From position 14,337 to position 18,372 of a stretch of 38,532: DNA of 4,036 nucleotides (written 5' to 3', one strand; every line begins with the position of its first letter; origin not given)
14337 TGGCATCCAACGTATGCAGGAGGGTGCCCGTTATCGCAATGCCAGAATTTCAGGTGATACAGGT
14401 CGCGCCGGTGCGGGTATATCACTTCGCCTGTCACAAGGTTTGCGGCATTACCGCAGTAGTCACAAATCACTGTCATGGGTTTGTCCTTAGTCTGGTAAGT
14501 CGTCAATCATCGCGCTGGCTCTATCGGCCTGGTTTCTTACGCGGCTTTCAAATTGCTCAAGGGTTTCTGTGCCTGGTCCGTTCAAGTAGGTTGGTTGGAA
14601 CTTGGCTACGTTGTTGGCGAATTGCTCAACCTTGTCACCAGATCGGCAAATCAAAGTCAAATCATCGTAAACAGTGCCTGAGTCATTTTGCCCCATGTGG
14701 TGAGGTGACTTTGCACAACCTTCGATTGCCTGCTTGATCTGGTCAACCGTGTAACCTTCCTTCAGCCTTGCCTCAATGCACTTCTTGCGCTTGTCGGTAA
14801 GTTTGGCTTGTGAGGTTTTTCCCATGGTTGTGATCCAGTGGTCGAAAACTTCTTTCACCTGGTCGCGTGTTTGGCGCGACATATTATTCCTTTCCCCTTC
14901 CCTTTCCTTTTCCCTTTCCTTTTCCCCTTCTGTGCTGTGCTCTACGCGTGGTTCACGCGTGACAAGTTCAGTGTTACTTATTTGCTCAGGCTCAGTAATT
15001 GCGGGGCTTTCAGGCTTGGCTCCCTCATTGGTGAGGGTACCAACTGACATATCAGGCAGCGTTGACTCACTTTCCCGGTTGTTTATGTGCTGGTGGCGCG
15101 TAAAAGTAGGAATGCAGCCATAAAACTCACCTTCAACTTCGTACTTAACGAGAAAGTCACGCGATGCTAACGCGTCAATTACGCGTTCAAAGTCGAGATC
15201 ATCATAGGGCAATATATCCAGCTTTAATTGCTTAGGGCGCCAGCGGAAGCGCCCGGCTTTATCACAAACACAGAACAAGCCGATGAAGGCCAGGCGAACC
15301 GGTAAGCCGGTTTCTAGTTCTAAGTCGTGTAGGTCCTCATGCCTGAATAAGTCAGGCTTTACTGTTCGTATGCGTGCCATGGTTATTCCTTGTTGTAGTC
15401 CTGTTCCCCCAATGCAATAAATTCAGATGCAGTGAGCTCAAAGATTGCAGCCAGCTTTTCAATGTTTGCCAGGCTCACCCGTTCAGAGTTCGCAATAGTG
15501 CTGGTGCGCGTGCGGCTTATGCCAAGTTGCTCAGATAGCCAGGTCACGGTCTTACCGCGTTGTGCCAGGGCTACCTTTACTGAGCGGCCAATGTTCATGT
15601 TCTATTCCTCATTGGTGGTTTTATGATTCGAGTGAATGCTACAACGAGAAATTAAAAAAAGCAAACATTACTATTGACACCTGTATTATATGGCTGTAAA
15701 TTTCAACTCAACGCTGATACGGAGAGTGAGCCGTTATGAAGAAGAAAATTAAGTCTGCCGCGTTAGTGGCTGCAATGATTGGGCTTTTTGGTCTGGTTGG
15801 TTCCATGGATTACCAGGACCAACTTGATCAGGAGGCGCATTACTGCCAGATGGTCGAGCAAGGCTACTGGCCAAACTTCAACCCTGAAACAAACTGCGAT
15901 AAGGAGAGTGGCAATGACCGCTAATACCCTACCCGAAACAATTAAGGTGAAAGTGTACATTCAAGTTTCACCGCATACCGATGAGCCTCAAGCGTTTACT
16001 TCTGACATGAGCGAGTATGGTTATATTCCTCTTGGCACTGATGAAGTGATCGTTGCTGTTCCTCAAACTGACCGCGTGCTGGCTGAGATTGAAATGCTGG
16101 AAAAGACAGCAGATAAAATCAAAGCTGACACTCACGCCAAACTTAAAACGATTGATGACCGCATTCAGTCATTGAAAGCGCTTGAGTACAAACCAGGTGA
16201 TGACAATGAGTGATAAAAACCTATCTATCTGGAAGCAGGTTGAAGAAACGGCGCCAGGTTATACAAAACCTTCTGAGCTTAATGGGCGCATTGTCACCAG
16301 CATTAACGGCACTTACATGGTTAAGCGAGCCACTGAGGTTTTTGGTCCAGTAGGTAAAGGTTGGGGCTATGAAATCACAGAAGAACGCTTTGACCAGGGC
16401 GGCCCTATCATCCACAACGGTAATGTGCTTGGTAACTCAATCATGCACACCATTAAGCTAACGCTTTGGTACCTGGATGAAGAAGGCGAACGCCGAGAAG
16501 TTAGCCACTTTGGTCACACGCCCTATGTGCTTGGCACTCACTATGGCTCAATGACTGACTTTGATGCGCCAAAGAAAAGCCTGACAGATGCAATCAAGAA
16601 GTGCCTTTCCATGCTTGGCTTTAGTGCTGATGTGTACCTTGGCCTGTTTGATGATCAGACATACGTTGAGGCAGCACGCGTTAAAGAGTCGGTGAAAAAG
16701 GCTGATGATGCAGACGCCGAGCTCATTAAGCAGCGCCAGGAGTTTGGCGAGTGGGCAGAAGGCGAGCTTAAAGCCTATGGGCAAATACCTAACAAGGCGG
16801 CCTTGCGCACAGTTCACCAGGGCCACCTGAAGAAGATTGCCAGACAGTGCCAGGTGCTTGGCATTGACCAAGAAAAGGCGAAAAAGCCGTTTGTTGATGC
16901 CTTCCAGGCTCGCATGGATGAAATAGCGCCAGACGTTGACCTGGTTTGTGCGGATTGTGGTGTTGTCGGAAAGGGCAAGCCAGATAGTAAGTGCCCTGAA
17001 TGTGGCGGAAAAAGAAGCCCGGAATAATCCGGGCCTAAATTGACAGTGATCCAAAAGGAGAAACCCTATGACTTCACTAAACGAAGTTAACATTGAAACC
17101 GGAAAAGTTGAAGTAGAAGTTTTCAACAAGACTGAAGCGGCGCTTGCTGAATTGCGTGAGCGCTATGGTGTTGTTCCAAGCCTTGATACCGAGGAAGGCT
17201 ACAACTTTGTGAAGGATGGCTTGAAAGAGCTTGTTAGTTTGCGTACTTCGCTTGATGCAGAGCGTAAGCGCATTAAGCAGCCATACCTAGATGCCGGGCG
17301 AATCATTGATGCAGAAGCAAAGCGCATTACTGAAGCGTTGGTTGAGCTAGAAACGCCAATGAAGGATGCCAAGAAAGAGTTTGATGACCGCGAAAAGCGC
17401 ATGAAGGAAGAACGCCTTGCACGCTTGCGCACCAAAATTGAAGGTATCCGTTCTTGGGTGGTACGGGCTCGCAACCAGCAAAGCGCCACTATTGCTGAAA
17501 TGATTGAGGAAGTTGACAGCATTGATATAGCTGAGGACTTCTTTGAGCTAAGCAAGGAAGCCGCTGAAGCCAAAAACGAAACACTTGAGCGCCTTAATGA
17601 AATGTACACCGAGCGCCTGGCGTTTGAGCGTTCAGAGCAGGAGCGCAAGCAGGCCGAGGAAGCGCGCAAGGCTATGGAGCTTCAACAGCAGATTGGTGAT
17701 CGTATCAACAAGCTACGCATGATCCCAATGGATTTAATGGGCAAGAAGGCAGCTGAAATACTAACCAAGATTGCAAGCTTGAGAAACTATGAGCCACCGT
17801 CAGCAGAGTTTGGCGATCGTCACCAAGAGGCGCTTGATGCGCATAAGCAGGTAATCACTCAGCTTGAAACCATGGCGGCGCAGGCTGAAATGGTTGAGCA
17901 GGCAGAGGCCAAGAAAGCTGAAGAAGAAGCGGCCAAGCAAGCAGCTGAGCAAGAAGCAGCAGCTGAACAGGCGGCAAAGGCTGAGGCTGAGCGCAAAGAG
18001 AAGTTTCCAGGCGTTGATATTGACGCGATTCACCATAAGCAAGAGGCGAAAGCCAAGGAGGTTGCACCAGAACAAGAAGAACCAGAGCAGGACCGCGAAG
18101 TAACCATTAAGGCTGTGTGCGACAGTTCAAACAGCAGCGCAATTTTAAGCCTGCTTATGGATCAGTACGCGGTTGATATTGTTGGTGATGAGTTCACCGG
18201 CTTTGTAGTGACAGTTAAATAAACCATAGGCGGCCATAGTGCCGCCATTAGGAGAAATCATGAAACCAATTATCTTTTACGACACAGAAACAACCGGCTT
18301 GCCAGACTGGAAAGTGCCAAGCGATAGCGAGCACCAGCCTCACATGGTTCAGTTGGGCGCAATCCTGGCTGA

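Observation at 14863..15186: Candidate origin inside the initiator gene: three phased-hexamer arrays flanking a 45-nt homopyrimidine tandem repeat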

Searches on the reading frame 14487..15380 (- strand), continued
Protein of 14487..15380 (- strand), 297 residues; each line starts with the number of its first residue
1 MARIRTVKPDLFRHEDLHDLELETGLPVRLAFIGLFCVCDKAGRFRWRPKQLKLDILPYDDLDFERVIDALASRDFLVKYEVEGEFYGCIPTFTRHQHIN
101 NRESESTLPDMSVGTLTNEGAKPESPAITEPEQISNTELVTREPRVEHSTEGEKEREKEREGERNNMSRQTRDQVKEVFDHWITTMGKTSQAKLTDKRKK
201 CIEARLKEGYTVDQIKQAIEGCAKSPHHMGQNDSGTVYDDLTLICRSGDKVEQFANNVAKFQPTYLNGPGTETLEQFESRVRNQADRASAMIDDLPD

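Call 77: search_protein_families(library=pfam, proteins=[L003:3867-4571:+, L004:3938-4711:+, L005:3854-4594:+], max_evalue=0.001)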
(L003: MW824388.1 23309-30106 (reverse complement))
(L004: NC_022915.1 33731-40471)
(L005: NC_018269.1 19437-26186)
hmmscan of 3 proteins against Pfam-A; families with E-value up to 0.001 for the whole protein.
L003:3867-4571:+ (234 aa): 1 family
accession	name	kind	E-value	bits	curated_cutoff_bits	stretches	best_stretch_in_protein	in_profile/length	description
PF06992.16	Phage_lambda_P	-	5.5e-27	95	26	1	32-177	1-160/162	Replication protein P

L004:3938-4711:+ (257 aa): 0 families

L005:3854-4594:+ (246 aa): 1 family
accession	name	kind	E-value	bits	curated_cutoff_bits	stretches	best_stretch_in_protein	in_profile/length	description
PF06992.16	Phage_lambda_P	-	6.5e-15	55.7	26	1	26-172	3-159/162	Replication protein P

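Call 85: find_encoding_contigs(protein=P0032, flank=1500, max_places=1)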
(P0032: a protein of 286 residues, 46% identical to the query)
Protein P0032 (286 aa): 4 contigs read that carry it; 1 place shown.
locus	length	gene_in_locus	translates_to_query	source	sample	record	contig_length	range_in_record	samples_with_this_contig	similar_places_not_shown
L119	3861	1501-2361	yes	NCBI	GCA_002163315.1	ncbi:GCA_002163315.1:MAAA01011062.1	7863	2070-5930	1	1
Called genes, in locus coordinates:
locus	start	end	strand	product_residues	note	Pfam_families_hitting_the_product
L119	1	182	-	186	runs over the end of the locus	PF08281:Sigma70_r4_2 (weak), PF00196:GerE (faint)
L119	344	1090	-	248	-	-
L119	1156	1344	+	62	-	PF09048:Cro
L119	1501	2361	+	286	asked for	-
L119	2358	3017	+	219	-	PF20081:DUF6475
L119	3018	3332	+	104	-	-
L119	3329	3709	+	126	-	-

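Call 86: find_encoding_contigs(protein=P0049, flank=1500, max_places=1)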
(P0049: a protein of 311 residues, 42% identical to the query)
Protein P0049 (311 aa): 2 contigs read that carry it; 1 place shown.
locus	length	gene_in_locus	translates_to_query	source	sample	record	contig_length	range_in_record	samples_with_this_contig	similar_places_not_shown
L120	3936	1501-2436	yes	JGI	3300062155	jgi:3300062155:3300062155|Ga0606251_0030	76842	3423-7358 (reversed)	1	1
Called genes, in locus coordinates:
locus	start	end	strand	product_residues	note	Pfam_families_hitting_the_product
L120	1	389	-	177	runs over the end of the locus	-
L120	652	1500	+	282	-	PF14549:P22_Cro, PF15943:YdaS_toxin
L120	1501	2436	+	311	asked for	-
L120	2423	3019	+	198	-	PF20081:DUF6475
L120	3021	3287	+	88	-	PF00196:GerE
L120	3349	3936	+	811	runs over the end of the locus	-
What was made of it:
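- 13432..14506 (-): Two genes downstream of the initiator: DUF3268 zinc-finger protein (14063-14506) and DUF6475 protein (13432-14091). They are candidate partners (helicase loader?) by position only. DUF6475 is also the gene directly downstream of the initiator in L119 and L120 (calls 85, 86).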

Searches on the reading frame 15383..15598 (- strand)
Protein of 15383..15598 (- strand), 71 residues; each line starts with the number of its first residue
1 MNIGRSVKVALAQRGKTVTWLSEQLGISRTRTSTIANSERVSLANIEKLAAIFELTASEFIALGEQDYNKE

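Call 3: search_protein_families(library=pfam, proteins=[window:15383-15598:-], max_evalue=0.01)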
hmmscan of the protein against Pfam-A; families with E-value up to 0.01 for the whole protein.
window:15383-15598:- (71 aa): 3 families
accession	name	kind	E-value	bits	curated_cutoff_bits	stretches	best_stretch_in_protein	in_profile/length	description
PF13443.12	HTH_26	-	5e-07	30.3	22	1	8-61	3-58/63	Cro/C1-type HTH DNA-binding domain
PF13560.12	HTH_31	-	0.00044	20.9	27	1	12-59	11-60/64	Helix-turn-helix domain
PF01381.28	HTH_3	-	0.0029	18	23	1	10-60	4-55/55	Helix-turn-helix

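Call 4: search_protein_families(library=phrogs, proteins=[window:15383-15598:-], max_evalue=0.001)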
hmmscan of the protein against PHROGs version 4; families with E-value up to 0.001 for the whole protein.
window:15383-15598:- (71 aa): 4 families
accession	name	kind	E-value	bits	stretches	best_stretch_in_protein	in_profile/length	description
phrog_2967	-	transcription regulation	4.8e-06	27.3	1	6-68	14-77/225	transcriptional regulator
phrog_1468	-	transcription regulation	7.7e-06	26.4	1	2-57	7-62/67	transcriptional repressor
phrog_4583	-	transcription regulation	0.00032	21.7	1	5-62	13-71/81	transcriptional repressor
phrog_2439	-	transcription regulation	0.0007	19.6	1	4-67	9-72/367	transcriptional regulator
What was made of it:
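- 15383..15598 (-): Cro/CI-type HTH regulator gene directly upstream of the initiator, at the head of the leftward early operon. Calls 3, 4.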

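Call 58: search_protein_families(library=ncbifam, proteins=[window:15383-15598:-], max_evalue=0.01)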
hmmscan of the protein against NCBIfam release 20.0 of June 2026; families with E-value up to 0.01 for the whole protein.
window:15383-15598:- (71 aa): 0 families

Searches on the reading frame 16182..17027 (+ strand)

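Call 3: search_protein_families(library=pfam, proteins=[window:16182-17027:+], max_evalue=0.01)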
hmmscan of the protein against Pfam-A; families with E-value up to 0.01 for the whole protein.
window:16182-17027:+ (281 aa): 1 family
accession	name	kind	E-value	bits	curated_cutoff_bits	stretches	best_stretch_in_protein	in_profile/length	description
PF04098.21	Rad52_Rad22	-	0.0034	17.8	20.3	1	34-146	26-127/153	Rad52/22 family double-strand break repair protein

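Call 4: search_protein_families(library=phrogs, proteins=[window:16182-17027:+], max_evalue=0.001)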
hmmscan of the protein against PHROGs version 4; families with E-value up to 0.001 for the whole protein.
window:16182-17027:+ (281 aa): 3 families
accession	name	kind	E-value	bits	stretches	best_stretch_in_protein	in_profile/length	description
phrog_7838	-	DNA, RNA and nucleotide metabolism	7.8e-98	327.9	1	9-252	1-237/242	exonuclease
phrog_2489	-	DNA, RNA and nucleotide metabolism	3e-56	192.1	1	7-190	458-655/728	exonuclease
phrog_7792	-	unknown function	2.8e-21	77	1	9-163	5-151/255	-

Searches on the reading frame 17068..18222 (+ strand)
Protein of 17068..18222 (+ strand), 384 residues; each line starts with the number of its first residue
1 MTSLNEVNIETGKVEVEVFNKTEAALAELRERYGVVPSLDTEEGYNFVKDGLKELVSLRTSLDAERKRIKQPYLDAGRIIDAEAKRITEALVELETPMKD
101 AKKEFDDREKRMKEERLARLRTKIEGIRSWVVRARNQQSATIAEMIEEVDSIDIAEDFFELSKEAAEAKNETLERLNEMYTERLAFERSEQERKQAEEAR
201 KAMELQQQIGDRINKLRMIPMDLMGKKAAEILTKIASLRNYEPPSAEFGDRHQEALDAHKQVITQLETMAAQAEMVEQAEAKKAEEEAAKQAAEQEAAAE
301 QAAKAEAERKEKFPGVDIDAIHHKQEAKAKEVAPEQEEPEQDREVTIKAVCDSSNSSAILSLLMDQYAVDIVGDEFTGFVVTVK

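Call 3: search_protein_families(library=pfam, proteins=[window:17068-18222:+], max_evalue=0.01)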
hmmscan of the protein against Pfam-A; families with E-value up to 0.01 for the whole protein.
window:17068-18222:+ (384 aa): 1 family
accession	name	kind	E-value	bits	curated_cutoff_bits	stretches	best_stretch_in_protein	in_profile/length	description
PF07083.16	DUF1351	-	0.00065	19.9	27.8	1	7-237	4-204/210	Protein of unknown function (DUF1351)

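Call 4: search_protein_families(library=phrogs, proteins=[window:17068-18222:+], max_evalue=0.001)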
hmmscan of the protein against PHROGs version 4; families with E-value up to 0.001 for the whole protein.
window:17068-18222:+ (384 aa): 4 families
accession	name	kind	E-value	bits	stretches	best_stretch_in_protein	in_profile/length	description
phrog_16469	-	unknown function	1.1e-54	187.4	1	1-207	18-234/392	-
phrog_1376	-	unknown function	8.9e-15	55.7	1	17-208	21-211/362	-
phrog_674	-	unknown function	3.4e-06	27.6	1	6-120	14-126/312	-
phrog_21091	-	unknown function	8.9e-05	23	0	93-208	113-234/407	-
